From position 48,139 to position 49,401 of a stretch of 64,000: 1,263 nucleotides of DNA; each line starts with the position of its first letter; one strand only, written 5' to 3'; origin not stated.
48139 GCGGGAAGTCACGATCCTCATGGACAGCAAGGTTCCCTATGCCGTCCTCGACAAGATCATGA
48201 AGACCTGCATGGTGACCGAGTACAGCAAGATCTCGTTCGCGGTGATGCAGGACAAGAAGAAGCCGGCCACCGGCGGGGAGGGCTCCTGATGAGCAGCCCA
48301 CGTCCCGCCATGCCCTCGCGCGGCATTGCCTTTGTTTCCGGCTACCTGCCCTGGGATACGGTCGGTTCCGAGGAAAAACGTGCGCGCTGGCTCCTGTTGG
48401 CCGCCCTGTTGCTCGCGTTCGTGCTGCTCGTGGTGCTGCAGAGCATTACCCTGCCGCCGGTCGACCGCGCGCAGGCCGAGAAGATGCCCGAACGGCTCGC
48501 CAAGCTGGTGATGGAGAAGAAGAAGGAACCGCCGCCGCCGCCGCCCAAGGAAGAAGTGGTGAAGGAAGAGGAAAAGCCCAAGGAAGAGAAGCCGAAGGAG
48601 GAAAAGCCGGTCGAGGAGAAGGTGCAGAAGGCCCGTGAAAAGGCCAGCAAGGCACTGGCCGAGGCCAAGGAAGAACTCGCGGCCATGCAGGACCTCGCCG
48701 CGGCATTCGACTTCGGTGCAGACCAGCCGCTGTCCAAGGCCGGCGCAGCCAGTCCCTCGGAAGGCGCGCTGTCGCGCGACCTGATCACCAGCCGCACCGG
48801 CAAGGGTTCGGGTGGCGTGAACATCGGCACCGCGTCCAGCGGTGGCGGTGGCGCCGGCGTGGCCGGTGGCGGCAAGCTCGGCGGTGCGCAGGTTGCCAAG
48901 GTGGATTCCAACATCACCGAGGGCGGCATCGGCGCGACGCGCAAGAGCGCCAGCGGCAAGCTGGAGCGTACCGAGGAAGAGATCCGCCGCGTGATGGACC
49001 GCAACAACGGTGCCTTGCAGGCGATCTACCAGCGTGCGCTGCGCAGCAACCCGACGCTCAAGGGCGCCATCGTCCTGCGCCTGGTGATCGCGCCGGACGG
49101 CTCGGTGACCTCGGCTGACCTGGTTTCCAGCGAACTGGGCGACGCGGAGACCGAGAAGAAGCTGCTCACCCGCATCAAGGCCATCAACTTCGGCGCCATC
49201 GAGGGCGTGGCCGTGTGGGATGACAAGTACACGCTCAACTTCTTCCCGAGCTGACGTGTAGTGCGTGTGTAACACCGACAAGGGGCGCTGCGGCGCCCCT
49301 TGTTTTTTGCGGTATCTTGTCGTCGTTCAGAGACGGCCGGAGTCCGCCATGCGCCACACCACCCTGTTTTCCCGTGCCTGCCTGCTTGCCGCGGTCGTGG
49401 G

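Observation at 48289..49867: Duplicated TonB_C-like domain: an inner-membrane-anchored transducer and a separately transcribed lipoprotein paralog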

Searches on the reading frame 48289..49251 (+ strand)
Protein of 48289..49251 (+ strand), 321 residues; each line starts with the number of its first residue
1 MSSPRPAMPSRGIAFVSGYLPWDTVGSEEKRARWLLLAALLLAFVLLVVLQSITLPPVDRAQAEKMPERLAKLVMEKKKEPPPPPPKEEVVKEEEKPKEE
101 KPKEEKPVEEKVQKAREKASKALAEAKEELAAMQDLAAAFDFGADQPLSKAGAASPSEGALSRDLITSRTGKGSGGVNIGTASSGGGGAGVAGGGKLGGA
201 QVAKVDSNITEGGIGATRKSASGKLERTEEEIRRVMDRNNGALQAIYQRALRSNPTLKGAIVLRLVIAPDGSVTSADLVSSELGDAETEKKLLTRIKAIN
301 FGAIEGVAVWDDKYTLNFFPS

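Call 4: search_protein_families(library=pfam, proteins=[window:48289-49251:+], max_evalue=0.01)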
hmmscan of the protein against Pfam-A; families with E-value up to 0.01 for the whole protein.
window:48289-49251:+ (321 aa): 0 families

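Call 5: search_protein_families(library=ncbifam, proteins=[window:48289-49251:+], max_evalue=0.01)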
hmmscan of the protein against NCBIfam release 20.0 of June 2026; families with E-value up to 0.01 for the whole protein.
window:48289-49251:+ (321 aa): 5 families
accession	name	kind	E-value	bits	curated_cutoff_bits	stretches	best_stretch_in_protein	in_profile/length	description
NF033768.1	myxo_SS_tail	domain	1.6e-17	63.4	40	1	228-307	2-81/92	AgmX/PglI C-terminal domain-containing protein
NF033760.1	gliding_GltG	equivalog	1.2e-14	53.8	650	1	67-306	375-633/650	adventurous gliding motility protein GltG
NF033761.1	gliding_GltJ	equivalog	1e-05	24.9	450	0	29-132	365-468/671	adventurous gliding motility protein GltJ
NF038014.1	Chlamy_inclu_1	subfamily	2.4e-05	24.8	200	0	60-131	26-125/238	inclusion-associated protein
TIGR01352.1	tonB_Cterm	subfamily_domain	0.0035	17.6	27.1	0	256-304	11-58/76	TonB family protein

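Call 10: find_homologous_proteins(query=window:48289-49251:+)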
Query window:48289-49251:+ (321 aa): 124 proteins with E <= 0.001 among 8000 candidates; the best 120 are listed.
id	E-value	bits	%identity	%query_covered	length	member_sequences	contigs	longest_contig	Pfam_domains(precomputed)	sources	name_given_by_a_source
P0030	2.7e-198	676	100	100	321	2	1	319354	-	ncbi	-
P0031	1.9e-152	525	76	99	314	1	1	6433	-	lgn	-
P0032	4.2e-151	521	75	99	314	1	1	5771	-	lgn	-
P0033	2.2e-143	495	71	99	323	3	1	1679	-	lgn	-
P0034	4.2e-141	488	76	94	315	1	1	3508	-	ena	-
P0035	2.4e-140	485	70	100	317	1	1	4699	-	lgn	-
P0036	1.6e-139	483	71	100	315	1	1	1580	-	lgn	-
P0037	1.5e-138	479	75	95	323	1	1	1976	-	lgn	-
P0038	6.0e-136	471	71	96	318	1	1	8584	-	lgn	-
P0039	1.0e-135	470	66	100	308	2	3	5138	-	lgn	-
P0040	5.1e-134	465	70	94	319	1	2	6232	-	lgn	-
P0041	1.3e-133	463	73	95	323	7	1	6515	-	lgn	-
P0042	4.9e-133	461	70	98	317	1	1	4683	-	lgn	-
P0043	2.1e-131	456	69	95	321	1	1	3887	-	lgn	-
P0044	5.8e-131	454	68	96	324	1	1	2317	PF05957.19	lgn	-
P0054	2.6e-125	436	65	99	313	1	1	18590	-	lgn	-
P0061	9.0e-92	326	55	94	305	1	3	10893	-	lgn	-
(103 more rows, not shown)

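Call 15: find_related_loci(query=A2, collection=genome_contigs, flank=10000)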
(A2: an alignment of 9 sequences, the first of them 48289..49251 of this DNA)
Query A2 (321 aa) in genome_contigs; peptide patterns used: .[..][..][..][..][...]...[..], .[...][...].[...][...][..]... (x = any residue, [..] = any of these).
105 stretches matched a pattern; 33 encode a relative of the query (tblastn E <= 1e-3); 32 distinct loci.
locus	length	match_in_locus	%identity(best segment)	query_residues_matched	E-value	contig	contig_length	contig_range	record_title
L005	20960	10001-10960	71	1-321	1e-113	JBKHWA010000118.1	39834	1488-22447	MAG: Gammaproteobacteria bacterium isolate B_bin_3_orig k127_105792, whole genome shotgun sequence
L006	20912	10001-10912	75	17-321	9e-111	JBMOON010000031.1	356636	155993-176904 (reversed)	MAG: Pseudomonadota bacterium isolate Betzabe_MAG103 MAG103_31, whole genome shotgun sequence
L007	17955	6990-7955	68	7-320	9e-109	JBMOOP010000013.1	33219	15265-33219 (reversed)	MAG: Pseudomonadota bacterium isolate Betzabe_MAG105 MAG105_13, whole genome shotgun sequence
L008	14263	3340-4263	64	4-321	7e-103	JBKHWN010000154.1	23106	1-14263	MAG: Gammaproteobacteria bacterium isolate B_bin_45_orig k127_36294, whole genome shotgun sequence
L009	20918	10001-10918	67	19-321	2e-96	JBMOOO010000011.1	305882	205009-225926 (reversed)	MAG: Pseudomonadota bacterium isolate Betzabe_MAG104 MAG104_11, whole genome shotgun sequence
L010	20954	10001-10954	69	7-321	2e-89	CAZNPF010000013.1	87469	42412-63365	MAG TPA_asm: uncultured Pseudomonadales bacterium isolate SRP263991_co5_11 genome assembly, contig: NODE_610_length_8746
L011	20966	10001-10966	68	7-321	1e-102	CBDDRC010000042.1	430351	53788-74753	uncultured bacterium isolate s13_120 genome assembly, contig: s13_120.fak141_703460, whole genome shotgun sequence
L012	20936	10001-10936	43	15-321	5e-47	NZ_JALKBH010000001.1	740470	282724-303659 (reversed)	Alcanivorax sp. S6407 scaffold1_size740470, whole genome shotgun sequence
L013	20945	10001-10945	42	15-321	2e-44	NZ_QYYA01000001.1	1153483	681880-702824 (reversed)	Alcanivorax profundi strain MTEO17 scaffold_0, whole genome shotgun sequence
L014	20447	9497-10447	43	15-321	2e-44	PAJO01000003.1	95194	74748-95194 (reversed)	MAG: Alcanivoracaceae bacterium isolate SAT93 144564, whole genome shotgun sequence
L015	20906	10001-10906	42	15-321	9e-44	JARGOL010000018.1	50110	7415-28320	MAG: Alcanivoracaceae bacterium isolate bin_em_oilr2.007 NODE_500_length_50110_cov_8.768475, whole genome shotgun sequen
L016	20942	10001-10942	42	15-321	3e-43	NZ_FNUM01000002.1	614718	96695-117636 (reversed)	Alcanivorax sp. DSM 26293, whole genome shotgun sequence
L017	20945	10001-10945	41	15-321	7e-43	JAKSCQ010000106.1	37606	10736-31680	MAG: Pseudomonadales bacterium isolate MAG.298 k141_3049298, whole genome shotgun sequence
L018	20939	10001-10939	43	15-321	2e-42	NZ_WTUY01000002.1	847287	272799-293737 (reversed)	Alcanivorax sp. DP30 scaffold2, whole genome shotgun sequence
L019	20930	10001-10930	41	15-321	2e-42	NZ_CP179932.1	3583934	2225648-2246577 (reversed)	Alcanivorax sp. IL2 chromosome, complete genome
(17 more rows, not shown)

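Call 21: find_encoding_contigs(protein=P0030, flank=2000, max_places=2)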
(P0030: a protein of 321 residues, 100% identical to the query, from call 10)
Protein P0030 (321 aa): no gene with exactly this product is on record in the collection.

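Call 72: find_encoding_contigs(protein=P0061, flank=6000, max_places=2)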
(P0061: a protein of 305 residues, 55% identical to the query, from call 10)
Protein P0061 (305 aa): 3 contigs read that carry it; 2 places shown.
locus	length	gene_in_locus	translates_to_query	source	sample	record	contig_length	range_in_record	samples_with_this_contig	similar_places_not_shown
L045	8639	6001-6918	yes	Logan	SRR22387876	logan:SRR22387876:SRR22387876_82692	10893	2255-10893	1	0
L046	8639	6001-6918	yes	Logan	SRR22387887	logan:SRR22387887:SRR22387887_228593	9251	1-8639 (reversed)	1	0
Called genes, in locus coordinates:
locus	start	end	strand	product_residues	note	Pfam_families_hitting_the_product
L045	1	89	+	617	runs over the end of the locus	PF13432:TPR_16 (faint), PF14559:TPR_19 (faint), PF13174:TPR_6 (faint), PF13176:TPR_7 (faint), PF07719:TPR_2 (faint), PF07721:TPR_4 (faint)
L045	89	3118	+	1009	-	PF13371:TPR_9 (faint), PF14559:TPR_19 (faint), PF00515:TPR_1 (faint), PF07719:TPR_2 (faint), PF13174:TPR_6 (faint), PF13428:TPR_14 (faint), PF13432:TPR_16 (weak), PF13525:YfiO (faint)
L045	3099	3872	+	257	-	PF00515:TPR_1 (faint), PF07719:TPR_2 (faint), PF13181:TPR_8 (faint), PF13428:TPR_14 (faint), PF13431:TPR_17 (faint), PF14559:TPR_19 (faint), PF13174:TPR_6 (faint), PF13432:TPR_16, +2 more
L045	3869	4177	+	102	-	-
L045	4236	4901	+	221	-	PF01618:MotA_ExbB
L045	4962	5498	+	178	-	PF02472:ExbD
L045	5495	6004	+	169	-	PF02472:ExbD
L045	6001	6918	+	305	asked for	-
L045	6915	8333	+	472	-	PF01554:MatE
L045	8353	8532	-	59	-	PF01206:TusA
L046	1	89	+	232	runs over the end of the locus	?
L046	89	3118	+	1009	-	PF13371:TPR_9 (faint), PF14559:TPR_19 (faint), PF00515:TPR_1 (faint), PF07719:TPR_2 (faint), PF13174:TPR_6 (faint), PF13428:TPR_14 (faint), PF13432:TPR_16 (weak), PF13525:YfiO (faint)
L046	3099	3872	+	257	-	PF00515:TPR_1 (faint), PF07719:TPR_2 (faint), PF13181:TPR_8 (faint), PF13428:TPR_14 (faint), PF13431:TPR_17 (faint), PF14559:TPR_19 (faint), PF13174:TPR_6 (faint), PF13432:TPR_16, +2 more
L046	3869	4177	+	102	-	-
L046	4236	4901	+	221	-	PF01618:MotA_ExbB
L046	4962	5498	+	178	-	PF02472:ExbD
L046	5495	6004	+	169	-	PF02472:ExbD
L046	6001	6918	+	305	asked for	-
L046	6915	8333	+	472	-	PF01554:MatE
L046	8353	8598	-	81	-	PF01206:TusA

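Call 73: find_encoding_contigs(protein=P0054, flank=6000, max_places=2)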
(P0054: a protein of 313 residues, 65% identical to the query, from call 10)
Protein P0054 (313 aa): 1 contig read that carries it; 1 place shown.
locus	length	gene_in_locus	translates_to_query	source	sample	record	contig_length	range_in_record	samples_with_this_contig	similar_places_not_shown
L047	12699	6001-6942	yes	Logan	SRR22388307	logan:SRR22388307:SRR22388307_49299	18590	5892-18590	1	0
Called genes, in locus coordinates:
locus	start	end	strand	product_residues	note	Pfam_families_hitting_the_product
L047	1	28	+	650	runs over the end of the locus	PF13176:TPR_7 (faint), PF13428:TPR_14 (faint), PF07719:TPR_2 (faint), PF13174:TPR_6 (faint), PF13432:TPR_16 (weak)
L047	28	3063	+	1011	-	PF07719:TPR_2 (faint), PF13174:TPR_6 (faint), PF13181:TPR_8 (faint), PF13414:TPR_11 (faint), PF13424:TPR_12 (faint), PF13428:TPR_14 (faint), PF13432:TPR_16 (faint), PF14559:TPR_19 (faint), +6 more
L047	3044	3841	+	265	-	PF14559:TPR_19 (weak), PF07719:TPR_2 (weak), PF13424:TPR_12, PF13432:TPR_16, PF00515:TPR_1, PF07719:TPR_2, PF13414:TPR_11, PF13432:TPR_16, +8 more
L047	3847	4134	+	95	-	-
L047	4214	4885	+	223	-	PF01618:MotA_ExbB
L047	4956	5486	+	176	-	PF02472:ExbD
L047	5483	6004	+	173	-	PF02472:ExbD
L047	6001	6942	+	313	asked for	-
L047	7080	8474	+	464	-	PF01554:MatE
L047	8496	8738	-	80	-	PF01206:TusA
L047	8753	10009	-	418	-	PF07690:MFS_1, PF13000:Acatn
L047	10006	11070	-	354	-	PF18125:RlmM_FDX, PF21239:RLMM_N, PF01728:FtsJ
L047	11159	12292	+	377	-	PF13505:OMP_b-brl (faint)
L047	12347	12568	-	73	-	-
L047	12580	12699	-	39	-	?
